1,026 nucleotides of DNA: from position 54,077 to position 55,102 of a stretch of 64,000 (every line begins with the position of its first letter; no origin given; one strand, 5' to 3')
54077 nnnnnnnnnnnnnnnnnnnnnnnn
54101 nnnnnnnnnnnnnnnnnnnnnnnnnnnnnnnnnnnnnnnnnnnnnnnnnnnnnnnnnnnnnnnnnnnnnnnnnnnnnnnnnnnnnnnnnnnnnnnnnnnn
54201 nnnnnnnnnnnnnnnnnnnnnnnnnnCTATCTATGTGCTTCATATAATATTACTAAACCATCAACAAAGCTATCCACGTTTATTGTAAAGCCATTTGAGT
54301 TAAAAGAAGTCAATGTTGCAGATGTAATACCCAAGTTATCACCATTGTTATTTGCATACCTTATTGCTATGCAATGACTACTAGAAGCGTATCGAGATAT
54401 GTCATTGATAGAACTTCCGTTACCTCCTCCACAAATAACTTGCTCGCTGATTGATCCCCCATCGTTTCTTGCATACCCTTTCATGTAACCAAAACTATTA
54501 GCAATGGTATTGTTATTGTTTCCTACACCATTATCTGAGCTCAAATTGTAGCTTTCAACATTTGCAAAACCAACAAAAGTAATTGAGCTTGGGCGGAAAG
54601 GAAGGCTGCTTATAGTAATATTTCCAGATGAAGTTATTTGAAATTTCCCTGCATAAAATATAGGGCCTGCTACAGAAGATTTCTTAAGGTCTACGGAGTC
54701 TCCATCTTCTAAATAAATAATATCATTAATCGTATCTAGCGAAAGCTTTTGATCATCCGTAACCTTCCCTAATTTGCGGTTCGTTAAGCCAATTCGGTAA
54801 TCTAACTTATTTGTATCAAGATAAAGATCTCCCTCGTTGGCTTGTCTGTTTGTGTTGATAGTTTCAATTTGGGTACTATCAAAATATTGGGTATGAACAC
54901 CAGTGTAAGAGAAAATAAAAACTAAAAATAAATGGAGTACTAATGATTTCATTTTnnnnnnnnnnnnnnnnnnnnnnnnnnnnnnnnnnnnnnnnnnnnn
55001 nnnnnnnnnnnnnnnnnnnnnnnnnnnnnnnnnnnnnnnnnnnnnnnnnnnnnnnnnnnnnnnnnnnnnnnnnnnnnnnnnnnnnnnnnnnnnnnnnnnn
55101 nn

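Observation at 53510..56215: Tight three-gene operon: secreted GATase1-like protein followed by two diverged tandem paralogs with tail-fibre-type motifs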

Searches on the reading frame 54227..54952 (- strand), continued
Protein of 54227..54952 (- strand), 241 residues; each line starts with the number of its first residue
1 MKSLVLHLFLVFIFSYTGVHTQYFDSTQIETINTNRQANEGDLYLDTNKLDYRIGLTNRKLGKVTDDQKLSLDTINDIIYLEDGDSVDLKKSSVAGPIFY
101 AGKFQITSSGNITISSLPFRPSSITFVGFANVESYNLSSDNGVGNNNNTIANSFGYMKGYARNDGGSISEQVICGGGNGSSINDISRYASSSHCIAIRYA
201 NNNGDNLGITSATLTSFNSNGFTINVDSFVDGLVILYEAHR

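Call 51: fold_search(model_id=the predicted structure, library=viral)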
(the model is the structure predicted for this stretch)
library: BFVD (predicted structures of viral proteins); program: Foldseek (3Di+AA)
matches with E <= 10: 795; with E <= 0.001: 10
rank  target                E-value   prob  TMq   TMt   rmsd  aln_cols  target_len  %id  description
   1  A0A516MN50            5.1e-07  1.00  0.41  0.23  10.8       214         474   11  (no name in the UniProt tables at hand)
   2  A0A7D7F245            1.5e-05  0.98  0.20  0.20  29.7       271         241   11  (no name in the UniProt tables at hand)
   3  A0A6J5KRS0            1.0e-04  0.98  0.21  0.09  18.0       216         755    8  Major tropism determinant N-terminal domain-containing protein [uncultured Caudovirales phage]
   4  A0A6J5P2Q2            2.6e-04  0.96  0.24  0.14  22.7       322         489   13  Uncharacterized protein [uncultured Caudovirales phage]
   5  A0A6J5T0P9            3.7e-04  0.98  0.22  0.26  14.3       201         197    9  Uncharacterized protein [uncultured Caudovirales phage]
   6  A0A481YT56            3.7e-04  0.97  0.22  0.21  13.3       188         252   11  Uncharacterized protein [Marseillevirus LCMAC102]
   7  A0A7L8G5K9            4.7e-04  0.47  0.16  0.12  23.7       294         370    7  (no name in the UniProt tables at hand)
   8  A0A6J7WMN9            6.5e-04  1.00  0.25  0.10   6.5       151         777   13  Uncharacterized protein [uncultured Caudovirales phage]
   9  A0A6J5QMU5            7.7e-04  0.99  0.22  0.20  11.9       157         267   10  Uncharacterized protein (Fragment) [uncultured Caudovirales phage]
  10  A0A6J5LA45            9.5e-04  0.99  0.23  0.28  11.6       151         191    7  Uncharacterized protein [uncultured Caudovirales phage]
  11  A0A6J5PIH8            1.6e-03  0.66  0.21  0.12  25.6       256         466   10  Uncharacterized protein [uncultured Caudovirales phage]
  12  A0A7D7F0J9            1.8e-03  0.90  0.20  0.13  12.4       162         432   12  (no name in the UniProt tables at hand)
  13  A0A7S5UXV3            1.9e-03  0.97  0.30  0.28  15.2       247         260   11  Uncharacterized protein [Rhizobium phage RHph_Y65]
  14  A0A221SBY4            2.1e-03  0.96  0.23  0.09  11.6       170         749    9  Tailspike protein [Acinetobacter phage vB_ApiP_P1]
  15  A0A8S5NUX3            2.1e-03  0.89  0.19  0.27  14.7       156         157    8  Uncharacterized protein [Siphoviridae sp. ctnMb19]
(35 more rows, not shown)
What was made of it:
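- Best fold matches are phage fibre/tailspike-type proteins, E = 5e-7 to 1e-3 (call 51).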

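Call 57: find_related_loci(query=A2, collection=viral_contigs, flank=5000)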
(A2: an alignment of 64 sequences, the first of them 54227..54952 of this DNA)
Query A2 (241 aa) in viral_contigs; peptide patterns used: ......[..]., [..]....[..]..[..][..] (x = any residue, [..] = any of these).
36 stretches matched a pattern, but none encodes a relative of the query by tblastn (E <= 1e-3).
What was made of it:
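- On Phage tail fibre: No relatives on viral contigs (call 57).
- No relative was found on 2.9 million viral contigs (call 57).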

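Call 58: find_encoding_contigs(protein=P0153, flank=5000, max_places=1)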
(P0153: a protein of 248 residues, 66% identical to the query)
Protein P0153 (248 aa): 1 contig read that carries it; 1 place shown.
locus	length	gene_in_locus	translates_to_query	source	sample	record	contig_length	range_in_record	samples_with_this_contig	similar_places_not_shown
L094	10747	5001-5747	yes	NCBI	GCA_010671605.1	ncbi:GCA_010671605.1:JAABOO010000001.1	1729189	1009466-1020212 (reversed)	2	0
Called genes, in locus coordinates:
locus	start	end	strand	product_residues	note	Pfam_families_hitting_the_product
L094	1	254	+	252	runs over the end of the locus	PF26696:PTL_trimer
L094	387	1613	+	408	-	PF28548:4TM_phosphoesterase, PF00149:Metallophos, PF12850:Metallophos_2 (weak)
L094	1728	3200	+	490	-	PF26696:PTL_trimer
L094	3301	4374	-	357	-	PF02797:Chal_sti_synt_C, PF08541:ACP_syn_III_C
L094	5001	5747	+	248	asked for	PF26696:PTL_trimer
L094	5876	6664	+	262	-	PF26696:PTL_trimer, PF07691:PA14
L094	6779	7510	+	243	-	PF26696:PTL_trimer, PF07691:PA14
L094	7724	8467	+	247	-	PF26696:PTL_trimer, PF18573:BclA_C (weak)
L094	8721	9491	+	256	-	PF26696:PTL_trimer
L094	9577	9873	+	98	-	PF00085:Thioredoxin, PF13848:Thioredoxin_6 (weak), PF13098:Thioredoxin_2 (faint)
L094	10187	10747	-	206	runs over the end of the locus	PF01522:Polysacc_deac_1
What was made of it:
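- Closest known: PTL_trimer. Same: They are of similar size, have signal peptides and tend to form tandem arrays (call 58).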

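Call 59: find_encoding_contigs(protein=P0150, flank=5000, max_places=1)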
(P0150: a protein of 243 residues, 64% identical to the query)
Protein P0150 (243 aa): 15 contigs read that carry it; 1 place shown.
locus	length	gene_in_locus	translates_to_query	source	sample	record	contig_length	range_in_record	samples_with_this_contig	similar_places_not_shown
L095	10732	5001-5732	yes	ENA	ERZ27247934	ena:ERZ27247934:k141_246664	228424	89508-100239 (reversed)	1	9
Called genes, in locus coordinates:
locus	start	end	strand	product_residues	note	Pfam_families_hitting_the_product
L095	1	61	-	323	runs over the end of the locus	PF25025:EF-Ts_N (weak), PF00889:EF_TS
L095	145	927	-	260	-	PF00318:Ribosomal_S2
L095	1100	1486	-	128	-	PF00380:Ribosomal_S9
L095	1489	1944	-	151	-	PF00572:Ribosomal_L13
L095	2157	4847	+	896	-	PF06452:CBM9_1 (weak), PF19313:DUF5916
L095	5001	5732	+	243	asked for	PF26696:PTL_trimer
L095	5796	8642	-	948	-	PF02739:5_3_exonuc_N, PF01367:5_3_exonuc, PF01612:DNA_pol_A_exo1, PF22619:DNA_polI_exo1, PF00476:DNA_pol_A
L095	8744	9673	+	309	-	PF01112:Asparaginase_2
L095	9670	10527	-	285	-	PF03575:Peptidase_S51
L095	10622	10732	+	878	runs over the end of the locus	PF18921:Cyanophycin_syn, PF07478:Dala_Dala_lig_C (faint), PF08443:RimK (weak), PF02222:ATP-grasp (weak), PF08245:Mur_ligase_M, PF02875:Mur_ligase_C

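Call 60: find_encoding_contigs(protein=P0233, flank=5000, max_places=1)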
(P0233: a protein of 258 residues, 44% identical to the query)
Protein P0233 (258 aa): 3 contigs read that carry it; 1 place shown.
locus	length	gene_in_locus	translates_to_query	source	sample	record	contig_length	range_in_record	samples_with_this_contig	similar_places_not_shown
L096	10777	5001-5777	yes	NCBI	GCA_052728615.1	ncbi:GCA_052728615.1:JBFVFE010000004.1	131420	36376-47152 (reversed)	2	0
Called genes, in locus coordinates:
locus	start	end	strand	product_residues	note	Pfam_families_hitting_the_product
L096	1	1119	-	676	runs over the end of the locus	PF22745:Nlig-Ia, PF01653:DNA_ligase_aden, PF03120:OB_DNA_ligase, PF03119:DNA_ligase_ZBD, PF12826:HHH_2, PF14520:HHH_5 (weak), PF00533:BRCT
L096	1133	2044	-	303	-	PF07669:Eco57I (weak), PF05175:MTS, PF06325:PrmA, PF01728:FtsJ (weak), PF08241:Methyltransf_11, PF08242:Methyltransf_12, PF13649:Methyltransf_25, PF13847:Methyltransf_31, +5 more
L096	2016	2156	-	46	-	-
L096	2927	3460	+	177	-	PF11138:DUF2911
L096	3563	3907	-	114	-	PF02656:DUF202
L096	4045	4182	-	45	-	-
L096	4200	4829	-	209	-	PF13353:Fer4_12 (weak), PF04055:Radical_SAM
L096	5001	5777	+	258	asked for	PF26696:PTL_trimer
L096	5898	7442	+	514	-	PF01935:DUF87, PF05872:HerA_C, PF12846:AAA_10 (faint), PF13401:AAA_22 (faint)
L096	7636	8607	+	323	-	PF02588:YitT_membrane, PF10035:DUF2179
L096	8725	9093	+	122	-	PF06249:EutQ (faint), PF07883:Cupin_2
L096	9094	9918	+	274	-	PF12146:Hydrolase_4, PF00561:Abhydrolase_1 (weak), PF12697:Abhydrolase_6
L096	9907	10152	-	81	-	-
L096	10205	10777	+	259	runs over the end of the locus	PF01479:S4, PF00849:PseudoU_synth_2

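Call 64: find_related_loci(query=A4, collection=metagenome_contigs, flank=5000)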
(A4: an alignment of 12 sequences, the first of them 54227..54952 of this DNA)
Query A4 (241 aa) in metagenome_contigs; peptide patterns used: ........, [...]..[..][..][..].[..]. (x = any residue, [..] = any of these).
217 stretches matched a pattern; 75 encode a relative of the query (tblastn E <= 1e-3); 75 distinct loci.
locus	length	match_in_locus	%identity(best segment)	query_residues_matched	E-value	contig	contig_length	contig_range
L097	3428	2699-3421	100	1-241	2e-165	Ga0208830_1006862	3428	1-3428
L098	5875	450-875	68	100-241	4e-62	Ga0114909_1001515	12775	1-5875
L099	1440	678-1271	53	45-241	3e-65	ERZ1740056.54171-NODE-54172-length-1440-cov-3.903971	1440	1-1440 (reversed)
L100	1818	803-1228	70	100-241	6e-63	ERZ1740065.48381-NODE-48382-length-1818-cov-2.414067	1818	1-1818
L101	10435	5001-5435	64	97-241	5e-60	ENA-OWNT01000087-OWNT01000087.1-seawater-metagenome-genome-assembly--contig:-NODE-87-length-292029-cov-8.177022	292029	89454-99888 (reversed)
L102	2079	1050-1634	53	45-241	6e-61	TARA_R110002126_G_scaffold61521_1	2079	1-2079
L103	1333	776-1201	67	100-241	7e-62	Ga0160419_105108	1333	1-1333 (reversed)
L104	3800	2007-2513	53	69-241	3e-57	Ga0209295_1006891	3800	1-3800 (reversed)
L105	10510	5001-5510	56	71-241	7e-57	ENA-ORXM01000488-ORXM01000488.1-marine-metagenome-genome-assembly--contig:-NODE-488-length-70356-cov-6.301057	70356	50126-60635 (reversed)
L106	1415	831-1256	63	100-241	2e-59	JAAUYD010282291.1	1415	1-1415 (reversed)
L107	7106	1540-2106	49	54-241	1e-56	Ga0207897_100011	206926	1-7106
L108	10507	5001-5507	50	69-241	1e-55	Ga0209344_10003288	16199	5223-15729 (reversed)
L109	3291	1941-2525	51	45-241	3e-55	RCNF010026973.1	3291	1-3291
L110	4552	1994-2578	51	45-241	3e-55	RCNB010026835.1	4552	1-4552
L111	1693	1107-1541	61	97-241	1e-56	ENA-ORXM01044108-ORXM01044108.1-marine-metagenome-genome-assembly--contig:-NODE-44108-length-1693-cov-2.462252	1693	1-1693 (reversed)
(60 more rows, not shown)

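Call 68: search_protein_families(library=pfam, proteins=[L008:3960-5813:-, L008:5810-7696:-], max_evalue=0.01)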
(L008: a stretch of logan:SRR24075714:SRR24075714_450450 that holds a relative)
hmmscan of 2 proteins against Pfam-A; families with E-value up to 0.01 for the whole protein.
L008:3960-5813:- (617 aa): 0 families

L008:5810-7696:- (628 aa): 0 families

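Call 86: search_protein_families(library=padloc, proteins=[window:54227-54952:-], max_evalue=0.1)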
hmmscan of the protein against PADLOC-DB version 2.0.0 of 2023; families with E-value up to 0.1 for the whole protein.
window:54227-54952:- (241 aa): 0 families

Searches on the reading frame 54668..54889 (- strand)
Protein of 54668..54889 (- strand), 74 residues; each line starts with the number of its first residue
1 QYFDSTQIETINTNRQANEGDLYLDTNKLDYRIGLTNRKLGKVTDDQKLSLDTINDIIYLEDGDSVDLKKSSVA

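Call 79: find_homologous_proteins(query=A6, max_evalue=0.01)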
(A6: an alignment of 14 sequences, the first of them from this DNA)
Query A6 (14 sequences) (74 aa, profile of the alignment): 5 proteins with E <= 0.01 among 100 candidates.
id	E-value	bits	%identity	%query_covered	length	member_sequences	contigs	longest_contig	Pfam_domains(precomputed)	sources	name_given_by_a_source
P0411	1.7e-16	78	43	93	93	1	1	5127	-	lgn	-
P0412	9.6e-16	75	40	100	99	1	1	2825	-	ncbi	ncbi:MAG: hypothetical protein ABF238_01300, partial [Flavobacteriales bacterium]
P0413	9.3e-14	69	38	89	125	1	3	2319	-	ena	-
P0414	9.3e-13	66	38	86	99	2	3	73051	-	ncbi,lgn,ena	-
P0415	1.8e-11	62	65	50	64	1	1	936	-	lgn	-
